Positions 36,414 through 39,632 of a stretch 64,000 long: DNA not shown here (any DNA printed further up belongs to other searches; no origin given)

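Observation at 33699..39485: Tandem paralogous TonB-like barrels (CarbopepD_reg-Plug-barrel); only the second carries a Met/Gly-rich (MxxM / GMMG) insert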

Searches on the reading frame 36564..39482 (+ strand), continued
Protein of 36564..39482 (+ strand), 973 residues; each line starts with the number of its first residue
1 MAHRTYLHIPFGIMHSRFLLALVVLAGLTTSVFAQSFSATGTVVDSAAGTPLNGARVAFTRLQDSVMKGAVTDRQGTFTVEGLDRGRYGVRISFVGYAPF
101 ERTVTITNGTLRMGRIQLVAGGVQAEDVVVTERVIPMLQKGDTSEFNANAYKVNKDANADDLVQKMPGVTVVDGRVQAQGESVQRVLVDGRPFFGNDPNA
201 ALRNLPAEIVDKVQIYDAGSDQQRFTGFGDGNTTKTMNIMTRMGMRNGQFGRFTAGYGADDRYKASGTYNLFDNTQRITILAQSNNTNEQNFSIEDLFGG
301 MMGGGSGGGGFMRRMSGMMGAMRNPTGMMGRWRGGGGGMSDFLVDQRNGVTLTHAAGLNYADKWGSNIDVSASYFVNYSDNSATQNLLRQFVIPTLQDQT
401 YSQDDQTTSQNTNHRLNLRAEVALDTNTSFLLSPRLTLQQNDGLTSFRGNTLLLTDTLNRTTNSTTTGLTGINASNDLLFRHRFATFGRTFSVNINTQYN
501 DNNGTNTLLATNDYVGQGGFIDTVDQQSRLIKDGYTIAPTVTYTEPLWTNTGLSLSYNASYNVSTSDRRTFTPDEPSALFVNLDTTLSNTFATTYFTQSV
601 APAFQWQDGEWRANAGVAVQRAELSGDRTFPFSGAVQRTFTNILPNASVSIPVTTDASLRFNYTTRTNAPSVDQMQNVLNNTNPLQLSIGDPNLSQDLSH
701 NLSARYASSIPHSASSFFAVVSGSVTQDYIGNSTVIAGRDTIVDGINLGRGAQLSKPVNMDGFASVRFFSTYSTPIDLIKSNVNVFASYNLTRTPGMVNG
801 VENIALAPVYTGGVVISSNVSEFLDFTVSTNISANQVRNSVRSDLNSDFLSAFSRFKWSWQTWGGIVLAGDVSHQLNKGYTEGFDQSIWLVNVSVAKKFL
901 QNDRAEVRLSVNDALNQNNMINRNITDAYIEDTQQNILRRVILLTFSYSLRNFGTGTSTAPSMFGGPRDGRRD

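Call 27: find_encoding_contigs(protein=P0002, flank=10000, max_places=2)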
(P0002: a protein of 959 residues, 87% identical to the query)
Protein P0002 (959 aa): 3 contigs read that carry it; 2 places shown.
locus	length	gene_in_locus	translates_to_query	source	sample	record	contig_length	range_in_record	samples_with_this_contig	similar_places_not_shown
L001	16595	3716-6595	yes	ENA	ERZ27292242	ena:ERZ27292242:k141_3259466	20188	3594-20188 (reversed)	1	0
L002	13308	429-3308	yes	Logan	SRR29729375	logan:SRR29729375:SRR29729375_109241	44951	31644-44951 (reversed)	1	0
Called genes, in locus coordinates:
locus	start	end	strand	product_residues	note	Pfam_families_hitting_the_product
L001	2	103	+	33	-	?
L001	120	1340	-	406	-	PF12704:MacB_PCD, PF02687:FtsX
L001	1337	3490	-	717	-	PF13089:PP_kinase_N, PF02503:PP_kinase, PF17941:PP_kinase_C_1, PF13091:PLDc_2 (faint), PF13090:PP_kinase_C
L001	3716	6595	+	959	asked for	PF13620:CarboxypepD_reg, PF13715:CarbopepD_reg_2, PF14905:OMP_b-brl_3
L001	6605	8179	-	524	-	PF00932:LTD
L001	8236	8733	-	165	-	PF01590:GAF, PF13185:GAF_2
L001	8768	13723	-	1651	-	PF13582:Reprolysin_3, PF13583:Reprolysin_4, PF13688:Reprolysin_5, PF13574:Reprolysin_2 (weak), PF07705:CARDB (faint), PF13385:Laminin_G_3, PF18962:Por_Secre_tail (weak)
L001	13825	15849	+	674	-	PF22745:Nlig-Ia, PF01653:DNA_ligase_aden, PF03120:OB_DNA_ligase, PF12826:HHH_2, PF14520:HHH_5 (weak), PF00533:BRCT, PF12738:PTCB-BRCT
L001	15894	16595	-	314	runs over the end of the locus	PF11276:DUF3078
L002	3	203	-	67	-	?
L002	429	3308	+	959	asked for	PF13620:CarboxypepD_reg, PF13715:CarbopepD_reg_2, PF14905:OMP_b-brl_3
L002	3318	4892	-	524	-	PF00932:LTD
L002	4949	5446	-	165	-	PF01590:GAF, PF13185:GAF_2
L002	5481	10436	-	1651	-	PF13582:Reprolysin_3, PF13583:Reprolysin_4, PF13688:Reprolysin_5, PF13574:Reprolysin_2 (weak), PF07705:CARDB (faint), PF13385:Laminin_G_3, PF18962:Por_Secre_tail (weak)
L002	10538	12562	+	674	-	PF22745:Nlig-Ia, PF01653:DNA_ligase_aden, PF03120:OB_DNA_ligase, PF12826:HHH_2, PF14520:HHH_5 (weak), PF00533:BRCT, PF12738:PTCB-BRCT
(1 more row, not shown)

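Call 28: find_encoding_contigs(protein=P0021, flank=10000, max_places=2)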
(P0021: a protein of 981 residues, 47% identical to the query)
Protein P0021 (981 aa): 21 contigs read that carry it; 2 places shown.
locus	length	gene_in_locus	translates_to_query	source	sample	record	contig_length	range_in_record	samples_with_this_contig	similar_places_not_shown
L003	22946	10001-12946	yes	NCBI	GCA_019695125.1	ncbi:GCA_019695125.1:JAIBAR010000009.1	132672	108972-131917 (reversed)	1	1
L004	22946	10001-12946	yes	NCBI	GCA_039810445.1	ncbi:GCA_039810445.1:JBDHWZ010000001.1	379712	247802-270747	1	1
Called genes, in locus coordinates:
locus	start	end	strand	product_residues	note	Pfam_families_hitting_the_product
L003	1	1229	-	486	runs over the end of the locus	PF07676:PD40, PF00691:OmpA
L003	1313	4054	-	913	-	PF02012:BNR (faint), PF15902:Sortilin-Vps10 (weak)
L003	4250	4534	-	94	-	-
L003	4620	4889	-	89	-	-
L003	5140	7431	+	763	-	PF09371:Tex_N, PF22706:Tex_central_region, PF14639:YqgF (weak), PF16921:Tex_YqgF, PF12836:HHH_3, PF17674:HHH_9, PF00575:S1, PF23459:S1_RRP5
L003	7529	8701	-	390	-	PF01546:Peptidase_M20, PF07687:M20_dimer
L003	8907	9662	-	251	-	PF02397:Bac_transf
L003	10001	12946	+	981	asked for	PF13620:CarboxypepD_reg, PF13715:CarbopepD_reg_2, PF00593:TonB_dep_Rec_b-barrel, PF14905:OMP_b-brl_3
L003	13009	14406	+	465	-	PF00246:Peptidase_M14, PF24827:AstE_AspA_cat (weak)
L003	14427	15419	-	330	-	-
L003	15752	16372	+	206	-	PF01066:CDP-OH_P_transf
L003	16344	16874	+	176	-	PF04608:PgpA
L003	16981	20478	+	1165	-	PF13385:Laminin_G_3, PF09113:N-glycanase_C, PF18962:Por_Secre_tail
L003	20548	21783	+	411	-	PF00994:MoCF_biosynth, PF18146:CinA_KH (weak), PF02464:CinA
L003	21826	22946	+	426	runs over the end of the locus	-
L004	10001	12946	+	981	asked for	PF13620:CarboxypepD_reg, PF13715:CarbopepD_reg_2, PF00593:TonB_dep_Rec_b-barrel, PF14905:OMP_b-brl_3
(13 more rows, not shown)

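Call 31: predict_structure(alignment_id=A1)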
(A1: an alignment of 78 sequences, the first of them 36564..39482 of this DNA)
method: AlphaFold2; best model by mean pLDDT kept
length: 973 residues; sequences in the alignment: 78
mean_pLDDT: 83.2   pTM: 0.74
mean pLDDT of the five models: 83.2, 82.8, 81.2, 80.5, 79.4
residues with pLDDT >= 90: 460; 70-90: 389; 50-70: 42; < 50: 82
segments of 3 or more residues with pLDDT < 50: 1-12, 123-130, 293-337, 958-973
pLDDT, mean of each block of 10 residues (from residue 1): 37 63 73 76 91 92 88 92 92 88 89 90 50 74 85 86 85 75 86 78 87 88 75 85 86 91 90 89 78 43 27 26 28 42 65 88 91 89 88 83 91 90 92 92 91 89 92 93 91 94 92 81 89 94 93 95 93 86 88 95 91 94 92 90 94 86 91 86 87 92 90 86 94 88 87 91 92 89 91 92 93 90 90 92 88 93 91 91 86 93 90 84 83 82 92 62 34 27
secondary structure, 60 per line:
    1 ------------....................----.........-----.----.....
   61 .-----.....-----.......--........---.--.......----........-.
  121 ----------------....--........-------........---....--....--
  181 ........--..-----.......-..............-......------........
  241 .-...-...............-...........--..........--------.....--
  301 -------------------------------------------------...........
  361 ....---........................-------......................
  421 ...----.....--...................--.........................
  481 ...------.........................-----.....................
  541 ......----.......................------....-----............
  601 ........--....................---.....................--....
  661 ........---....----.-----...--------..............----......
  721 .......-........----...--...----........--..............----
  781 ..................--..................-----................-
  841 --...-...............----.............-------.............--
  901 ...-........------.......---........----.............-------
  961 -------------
elements in order (helices of 4 or more, strands of 3 or more residues): H13-32 E37-45 E56-61 E67-71 E77-83 E86-93 E100-106 E111-118 E137-140 E143-147 H159-165 E169-172 E175-178 E181-188 H198-204 E210-219 H221-226 E233-241 E247-258 E263-273 E276-285 H294-298 E350-364 E368-391 E399-423 E428-432 E435-453 E456-483 E490-514 E520-546 E551-573 E580-583 E589-608 E611-630 E634-654 E657-668 H672-675 E686-688 E697-710 E715-727 E729-736 E741-743 E746-748 E753-760 E763-776 E781-798 E801-818 E824-839 E847-861 E866-878 E886-898 E905-912 E919-925 E929-936 E941-953

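Call 33: fold_search(model_id=the predicted structure, library=pdb)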
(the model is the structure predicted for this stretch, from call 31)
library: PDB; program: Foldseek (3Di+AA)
matches with E <= 10: 905; with E <= 0.001: 195
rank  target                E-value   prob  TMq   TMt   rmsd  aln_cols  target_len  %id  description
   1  2hdi_A                2.3e-17  1.00  0.28  0.39  14.6       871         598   10  Crystal structure of the Colicin I receptor Cir from E.coli in complex with receptor binding domain of Colicin Ia. (released 2007-05-08)
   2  5nc4                  1.3e-16  1.00  0.32  0.41  14.1       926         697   10  Crystal structure of the ferric enterobactin receptor (PfeA) in complex with protochelin from Pseudomonas aeruginosa (released 2018-03-21)
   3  2hdf                  1.4e-16  1.00  0.31  0.47  13.5       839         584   12  Crystal structure of the Colicin I receptor Cir from E.coli (released 2007-05-08)
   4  3csl_A                1.6e-16  1.00  0.34  0.42  17.9       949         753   11  Structure of the Serratia marcescens hemophore receptor HasR in complex with its hemophore HasA and heme (released 2009-01-20)
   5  3ddr_A                2.6e-16  1.00  0.34  0.42  18.4       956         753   10  Structure of the Serratia marcescens hemophore receptor HasR-Ile671Gly mutant in complex with its hemophore HasA and h (released 2009-01-20)
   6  6i2j                  3.0e-16  1.00  0.32  0.41  14.0       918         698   10  Crystal structure of the ferric enterobactin receptor mutant (Q482A) from Pseudomonas aeruginosa (PfeA) in complex with  (released 2019-01-16)
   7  6r1f                  7.4e-16  1.00  0.32  0.41  14.2       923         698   10  Crystal structure of the ferric enterobactin receptor mutant R480A from Pseudomonas aeruginosa (PfeA) in complex with en (released 2019-04-10)
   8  5mzs                  1.1e-15  1.00  0.30  0.39  13.5       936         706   10  Crystal structure of the ferric enterobactin receptor (PfeA) mutant (R480A_Q482A) from Pseudomonas aeruginosa (released 2018-02-14)
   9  6q5e                  1.2e-15  1.00  0.32  0.41  13.9       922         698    9  Crystal structure of the ferric enterobactin receptor from Pseudomonas aeruginosa (PfeA) in complex with enterobactin (released 2019-01-16)
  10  2o5p_B                2.3e-15  1.00  0.28  0.34  14.3       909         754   10  Crystal structure of the full length ferric pyoverdine outer membrane receptor FpvA of Pseudomonas aeruginosa in its a (released 2007-10-30)
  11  9dis_B                2.4e-15  1.00  0.31  0.43  12.8       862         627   11  Cryo-EM structure of the heme/hemoglobin transporter ChuA, in complex with de novo designed binder H3 (released 2025-05-21)
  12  5out                  2.5e-15  1.00  0.31  0.40  13.7       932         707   10  CRYSTAL STRUCTURE OF THE FERRIC ENTEROBACTIN RECEPTOR (PFEA) MUTANT (G324V) FROM PSEUDOMONAS AERUGINOSA (released 2018-09-05)
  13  5m9b                  3.0e-15  1.00  0.30  0.39  13.7       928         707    9  Crystal structure of the ferric enterobactin receptor (PfeA) from Pseudomonas aeruginosa (released 2018-02-21)
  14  8the_A                3.2e-15  1.00  0.36  0.47  11.6       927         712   10  Cryo-EM structure of Pseudomonas aeruginosa TonB-dependent transporter PhuR in complex with synthetic antibody and hem (released 2024-01-31)
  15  5odw_A                3.2e-15  1.00  0.28  0.34  15.2       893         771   12  Structure of the FpvAI-pyocin S2 complex (released 2017-11-08)
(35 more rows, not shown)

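Call 47: find_encoding_contigs(protein=P0043, flank=8000, max_places=1)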
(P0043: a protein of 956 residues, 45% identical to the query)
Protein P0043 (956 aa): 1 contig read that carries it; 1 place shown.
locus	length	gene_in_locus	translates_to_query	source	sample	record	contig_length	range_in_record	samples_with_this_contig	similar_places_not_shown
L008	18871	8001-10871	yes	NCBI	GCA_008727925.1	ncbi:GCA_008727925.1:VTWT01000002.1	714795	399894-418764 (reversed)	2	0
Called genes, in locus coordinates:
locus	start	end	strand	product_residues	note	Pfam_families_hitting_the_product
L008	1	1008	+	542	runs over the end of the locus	PF01039:Carboxyl_trans, PF06833:MdcE (faint), PF03255:ACCA (weak)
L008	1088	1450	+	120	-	PF05635:23S_rRNA_IVP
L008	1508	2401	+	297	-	PF13369:Transglut_core2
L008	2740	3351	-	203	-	PF00578:AhpC-TSA, PF08534:Redoxin, PF13905:Thioredoxin_8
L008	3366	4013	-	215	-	PF17837:4PPT_N (weak), PF01648:ACPS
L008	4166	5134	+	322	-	PF23381:Beta-prop_IFT122_1st, PF25174:Beta-prop_THOC3, PF25172:Beta-prop_WDR3_2nd, PF25175:Beta-prop_WDR5, PF25391:WD40_Gbeta, PF24807:WD40_CDC20-Fz, PF24782:WD40_MABP1-WDR62_2nd, PF24817:WD40_WDHD1_1st, +46 more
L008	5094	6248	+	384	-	-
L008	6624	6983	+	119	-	PF02152:FolB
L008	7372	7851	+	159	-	PF19765:DUF6252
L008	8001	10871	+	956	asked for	PF13620:CarboxypepD_reg, PF13715:CarbopepD_reg_2, PF00593:TonB_dep_Rec_b-barrel (weak), PF14905:OMP_b-brl_3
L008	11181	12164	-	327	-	PF03308:MeaB, PF02492:cobW (faint)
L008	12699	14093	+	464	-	PF18990:DUF5723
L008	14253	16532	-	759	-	PF00801:PKD (faint), PF18911:PKD_4 (faint), PF13585:CHU_C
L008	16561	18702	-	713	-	PF00801:PKD (weak), PF18911:PKD_4, PF13585:CHU_C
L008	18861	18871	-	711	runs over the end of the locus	PF01642:MM_CoA_mutase, PF02310:B12-binding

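Call 48: find_encoding_contigs(protein=P0085, flank=8000, max_places=1)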
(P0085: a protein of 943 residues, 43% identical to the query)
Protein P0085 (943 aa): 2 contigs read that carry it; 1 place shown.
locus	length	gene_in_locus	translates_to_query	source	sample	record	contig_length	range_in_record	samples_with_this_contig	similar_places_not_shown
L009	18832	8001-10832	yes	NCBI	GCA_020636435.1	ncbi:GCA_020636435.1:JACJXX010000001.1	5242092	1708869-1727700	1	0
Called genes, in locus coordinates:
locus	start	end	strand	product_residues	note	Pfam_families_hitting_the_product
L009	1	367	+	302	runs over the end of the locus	PF12833:HTH_18, PF00165:HTH_AraC (weak)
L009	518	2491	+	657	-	PF02129:Peptidase_S15, PF00561:Abhydrolase_1 (faint), PF01738:DLH (weak), PF12697:Abhydrolase_6 (weak), PF00326:Peptidase_S9, PF03583:LIP (weak), PF20434:BD-FAE (weak)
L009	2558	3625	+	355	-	-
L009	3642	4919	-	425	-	PF01483:P_proprotein (faint), PF18962:Por_Secre_tail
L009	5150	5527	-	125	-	-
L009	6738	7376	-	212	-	PF12766:Pyridox_oxase_2, PF01243:PNPOx_N, PF10590:PNP_phzG_C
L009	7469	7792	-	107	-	-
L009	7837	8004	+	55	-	-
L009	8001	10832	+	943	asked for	PF13620:CarboxypepD_reg, PF13715:CarbopepD_reg_2, PF14905:OMP_b-brl_3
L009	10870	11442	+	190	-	-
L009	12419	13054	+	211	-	PF13358:DDE_3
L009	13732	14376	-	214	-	-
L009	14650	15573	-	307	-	PF25539:Bestrophin_2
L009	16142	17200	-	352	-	PF16819:DUF5074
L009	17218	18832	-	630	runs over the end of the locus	PF07715:Plug, PF00593:TonB_dep_Rec_b-barrel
